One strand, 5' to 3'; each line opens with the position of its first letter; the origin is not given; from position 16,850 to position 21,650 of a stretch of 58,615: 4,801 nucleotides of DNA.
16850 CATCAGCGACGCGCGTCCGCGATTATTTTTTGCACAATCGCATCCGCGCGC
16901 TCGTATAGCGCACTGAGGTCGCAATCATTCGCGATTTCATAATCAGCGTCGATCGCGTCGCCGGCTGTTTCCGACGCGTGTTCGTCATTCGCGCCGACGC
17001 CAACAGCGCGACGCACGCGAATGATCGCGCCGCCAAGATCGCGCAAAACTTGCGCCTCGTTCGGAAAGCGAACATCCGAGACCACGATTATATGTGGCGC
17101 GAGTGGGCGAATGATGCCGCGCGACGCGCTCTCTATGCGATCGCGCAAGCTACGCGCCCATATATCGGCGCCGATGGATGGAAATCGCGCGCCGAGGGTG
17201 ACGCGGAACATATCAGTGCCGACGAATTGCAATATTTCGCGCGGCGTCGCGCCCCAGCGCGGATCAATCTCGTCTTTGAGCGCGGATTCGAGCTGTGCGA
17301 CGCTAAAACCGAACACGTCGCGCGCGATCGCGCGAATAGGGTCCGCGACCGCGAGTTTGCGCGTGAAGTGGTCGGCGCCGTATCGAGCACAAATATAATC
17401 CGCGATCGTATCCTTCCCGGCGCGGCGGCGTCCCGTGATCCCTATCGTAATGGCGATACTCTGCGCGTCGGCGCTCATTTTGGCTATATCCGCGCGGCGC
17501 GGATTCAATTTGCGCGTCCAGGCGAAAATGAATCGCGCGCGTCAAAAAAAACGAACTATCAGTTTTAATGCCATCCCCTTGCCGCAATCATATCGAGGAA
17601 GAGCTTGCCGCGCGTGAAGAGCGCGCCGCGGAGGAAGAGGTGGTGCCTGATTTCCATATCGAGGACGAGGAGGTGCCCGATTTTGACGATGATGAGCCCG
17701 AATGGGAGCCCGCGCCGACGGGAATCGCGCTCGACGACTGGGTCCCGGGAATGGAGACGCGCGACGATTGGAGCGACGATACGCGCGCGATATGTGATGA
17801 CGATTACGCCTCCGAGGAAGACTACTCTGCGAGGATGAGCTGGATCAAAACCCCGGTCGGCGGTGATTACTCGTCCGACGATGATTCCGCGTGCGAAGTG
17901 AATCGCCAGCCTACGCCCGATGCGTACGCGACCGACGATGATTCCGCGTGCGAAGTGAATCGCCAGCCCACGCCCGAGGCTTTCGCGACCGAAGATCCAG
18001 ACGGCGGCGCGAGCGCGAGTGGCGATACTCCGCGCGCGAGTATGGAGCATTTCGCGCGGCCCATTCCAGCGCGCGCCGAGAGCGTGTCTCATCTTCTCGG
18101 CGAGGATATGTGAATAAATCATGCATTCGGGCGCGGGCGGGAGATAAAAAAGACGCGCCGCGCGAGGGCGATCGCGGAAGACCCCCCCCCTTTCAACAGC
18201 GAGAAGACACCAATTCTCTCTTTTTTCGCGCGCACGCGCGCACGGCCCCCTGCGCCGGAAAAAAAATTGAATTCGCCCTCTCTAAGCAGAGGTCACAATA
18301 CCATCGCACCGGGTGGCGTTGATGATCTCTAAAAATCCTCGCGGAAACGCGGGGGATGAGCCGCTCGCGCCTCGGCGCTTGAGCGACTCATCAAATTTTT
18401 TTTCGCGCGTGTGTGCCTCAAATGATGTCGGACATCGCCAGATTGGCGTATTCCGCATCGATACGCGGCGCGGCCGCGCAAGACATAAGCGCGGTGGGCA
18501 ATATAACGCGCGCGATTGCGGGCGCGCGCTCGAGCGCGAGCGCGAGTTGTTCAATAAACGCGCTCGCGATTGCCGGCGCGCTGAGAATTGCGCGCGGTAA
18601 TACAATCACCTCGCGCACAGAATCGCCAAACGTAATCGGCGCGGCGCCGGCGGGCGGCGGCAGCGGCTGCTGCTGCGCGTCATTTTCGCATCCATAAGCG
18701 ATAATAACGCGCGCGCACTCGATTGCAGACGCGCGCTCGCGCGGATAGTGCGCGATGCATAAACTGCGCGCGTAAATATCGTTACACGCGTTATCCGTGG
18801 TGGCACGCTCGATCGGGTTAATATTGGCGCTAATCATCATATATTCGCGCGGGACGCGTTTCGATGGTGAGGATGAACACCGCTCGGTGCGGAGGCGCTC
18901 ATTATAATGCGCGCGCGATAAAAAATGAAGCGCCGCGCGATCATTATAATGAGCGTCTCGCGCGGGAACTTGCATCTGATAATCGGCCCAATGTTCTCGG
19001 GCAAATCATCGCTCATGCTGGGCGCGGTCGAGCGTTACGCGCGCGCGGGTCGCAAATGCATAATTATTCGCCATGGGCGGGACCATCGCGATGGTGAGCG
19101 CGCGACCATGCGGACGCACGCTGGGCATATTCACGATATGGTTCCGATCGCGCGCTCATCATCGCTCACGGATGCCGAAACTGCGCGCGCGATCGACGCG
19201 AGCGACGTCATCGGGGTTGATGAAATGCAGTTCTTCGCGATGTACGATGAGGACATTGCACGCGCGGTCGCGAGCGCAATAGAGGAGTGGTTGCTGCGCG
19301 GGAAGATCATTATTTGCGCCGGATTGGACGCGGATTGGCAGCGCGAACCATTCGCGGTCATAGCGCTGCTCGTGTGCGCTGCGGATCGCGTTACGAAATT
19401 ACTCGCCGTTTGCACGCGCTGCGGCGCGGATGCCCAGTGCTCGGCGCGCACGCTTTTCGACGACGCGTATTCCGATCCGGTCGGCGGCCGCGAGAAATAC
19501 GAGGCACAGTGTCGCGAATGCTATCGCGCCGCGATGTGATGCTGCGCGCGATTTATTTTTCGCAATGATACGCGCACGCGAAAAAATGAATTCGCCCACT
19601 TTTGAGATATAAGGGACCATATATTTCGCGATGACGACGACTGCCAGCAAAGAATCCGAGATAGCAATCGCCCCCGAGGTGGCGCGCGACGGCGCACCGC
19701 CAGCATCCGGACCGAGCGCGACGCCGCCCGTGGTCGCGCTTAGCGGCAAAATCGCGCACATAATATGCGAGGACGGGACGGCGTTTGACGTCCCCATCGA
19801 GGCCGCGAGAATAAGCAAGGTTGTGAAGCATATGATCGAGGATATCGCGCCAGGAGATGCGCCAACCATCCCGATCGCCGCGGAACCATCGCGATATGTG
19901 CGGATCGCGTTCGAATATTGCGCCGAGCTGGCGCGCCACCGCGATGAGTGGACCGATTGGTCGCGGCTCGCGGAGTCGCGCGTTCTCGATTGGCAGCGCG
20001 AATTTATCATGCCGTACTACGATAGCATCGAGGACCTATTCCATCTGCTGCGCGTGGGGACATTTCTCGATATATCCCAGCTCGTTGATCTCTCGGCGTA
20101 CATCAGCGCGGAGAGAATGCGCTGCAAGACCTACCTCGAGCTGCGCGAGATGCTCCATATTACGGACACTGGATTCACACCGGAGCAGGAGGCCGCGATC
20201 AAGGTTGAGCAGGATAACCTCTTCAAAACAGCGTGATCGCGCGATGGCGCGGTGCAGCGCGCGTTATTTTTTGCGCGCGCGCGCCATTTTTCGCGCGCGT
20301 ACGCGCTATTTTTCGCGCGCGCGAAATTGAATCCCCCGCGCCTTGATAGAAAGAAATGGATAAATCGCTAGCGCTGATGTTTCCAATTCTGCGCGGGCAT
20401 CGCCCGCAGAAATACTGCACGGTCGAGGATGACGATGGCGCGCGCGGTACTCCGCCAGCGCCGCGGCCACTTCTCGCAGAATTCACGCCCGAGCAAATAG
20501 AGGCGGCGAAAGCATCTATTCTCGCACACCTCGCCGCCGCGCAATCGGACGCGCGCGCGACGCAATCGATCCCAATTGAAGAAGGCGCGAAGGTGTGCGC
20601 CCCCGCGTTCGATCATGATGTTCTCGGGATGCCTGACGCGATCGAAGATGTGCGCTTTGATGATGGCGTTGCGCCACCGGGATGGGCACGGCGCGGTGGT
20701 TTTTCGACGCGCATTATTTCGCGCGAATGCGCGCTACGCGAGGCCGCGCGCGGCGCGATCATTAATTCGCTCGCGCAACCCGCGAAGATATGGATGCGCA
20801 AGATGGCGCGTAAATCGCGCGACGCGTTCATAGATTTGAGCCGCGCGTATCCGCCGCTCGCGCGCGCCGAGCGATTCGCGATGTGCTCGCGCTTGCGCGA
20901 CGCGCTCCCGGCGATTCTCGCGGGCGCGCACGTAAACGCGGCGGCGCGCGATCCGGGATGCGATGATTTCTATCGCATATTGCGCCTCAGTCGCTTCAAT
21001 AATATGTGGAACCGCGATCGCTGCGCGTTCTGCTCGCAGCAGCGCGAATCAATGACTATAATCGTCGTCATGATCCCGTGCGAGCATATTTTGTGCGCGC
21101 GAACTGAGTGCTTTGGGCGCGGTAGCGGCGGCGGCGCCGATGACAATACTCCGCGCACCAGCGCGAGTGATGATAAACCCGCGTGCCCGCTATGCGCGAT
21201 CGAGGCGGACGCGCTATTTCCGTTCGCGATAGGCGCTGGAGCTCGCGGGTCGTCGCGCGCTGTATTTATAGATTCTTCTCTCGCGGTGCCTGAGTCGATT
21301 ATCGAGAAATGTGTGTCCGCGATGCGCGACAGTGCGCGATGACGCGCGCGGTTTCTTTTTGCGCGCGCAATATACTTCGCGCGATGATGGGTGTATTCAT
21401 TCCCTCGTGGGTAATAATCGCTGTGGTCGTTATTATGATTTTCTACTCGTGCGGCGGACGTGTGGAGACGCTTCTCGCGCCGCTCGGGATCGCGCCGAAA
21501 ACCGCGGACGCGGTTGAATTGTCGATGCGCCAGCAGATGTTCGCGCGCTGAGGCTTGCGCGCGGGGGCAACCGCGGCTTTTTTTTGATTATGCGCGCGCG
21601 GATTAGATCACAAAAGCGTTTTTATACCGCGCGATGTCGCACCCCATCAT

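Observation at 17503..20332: Poxvirus/ASFV-type early promoter motif (A-run + TGAAT) upstream of a defined subset of genes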

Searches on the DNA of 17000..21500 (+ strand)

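Call 6: search_dna_similar(query=window:17000-21500:+, collection=phages, mode=near)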
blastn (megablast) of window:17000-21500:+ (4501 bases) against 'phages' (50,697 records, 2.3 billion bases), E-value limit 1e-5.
No match.

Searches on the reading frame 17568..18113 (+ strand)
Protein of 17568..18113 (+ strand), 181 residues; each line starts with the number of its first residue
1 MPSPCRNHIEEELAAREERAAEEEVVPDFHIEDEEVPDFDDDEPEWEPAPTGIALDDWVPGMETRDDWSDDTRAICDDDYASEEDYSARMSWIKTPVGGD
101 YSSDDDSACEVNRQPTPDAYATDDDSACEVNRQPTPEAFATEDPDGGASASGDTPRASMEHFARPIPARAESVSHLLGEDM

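Call 37: search_protein_families(library=pfam, proteins=[window:17568-18113:+], max_evalue=0.01)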
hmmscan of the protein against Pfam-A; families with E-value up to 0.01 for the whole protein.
window:17568-18113:+ (181 aa): 0 families

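Call 79: search_protein_families(library=pfam, proteins=[window:17568-18113:+], max_evalue=0.5)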
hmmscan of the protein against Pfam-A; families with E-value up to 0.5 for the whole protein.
window:17568-18113:+ (181 aa): 0 families

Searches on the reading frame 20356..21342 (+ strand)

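Call 8: search_protein_families(library=pfam, proteins=[window:20356-21342:+], max_evalue=0.001)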
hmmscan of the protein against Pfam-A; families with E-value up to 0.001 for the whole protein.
window:20356-21342:+ (328 aa): 0 families

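Call 79: search_protein_families(library=pfam, proteins=[window:20356-21342:+], max_evalue=0.5)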
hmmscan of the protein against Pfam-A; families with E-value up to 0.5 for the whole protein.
window:20356-21342:+ (328 aa): 4 families
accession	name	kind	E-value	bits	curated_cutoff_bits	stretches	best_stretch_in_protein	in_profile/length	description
PF14634.12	zf-RING_5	-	0.0078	16.6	27.9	1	222-280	1-41/43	zinc-RING finger domain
PF14447.12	Prok-RING_4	-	0.012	16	27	1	223-253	1-25/46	Prokaryotic RING finger family 4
PF14835.12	zf-RING_6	-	0.064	13.6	35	0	226-257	10-43/65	zf-RING of BARD1-type protein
PF24921.1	RING_XB3-XBAT31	-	0.077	13.5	50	1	223-280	2-51/57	E3 ubiquitin-protein ligase XB3/XBAT31 RING finger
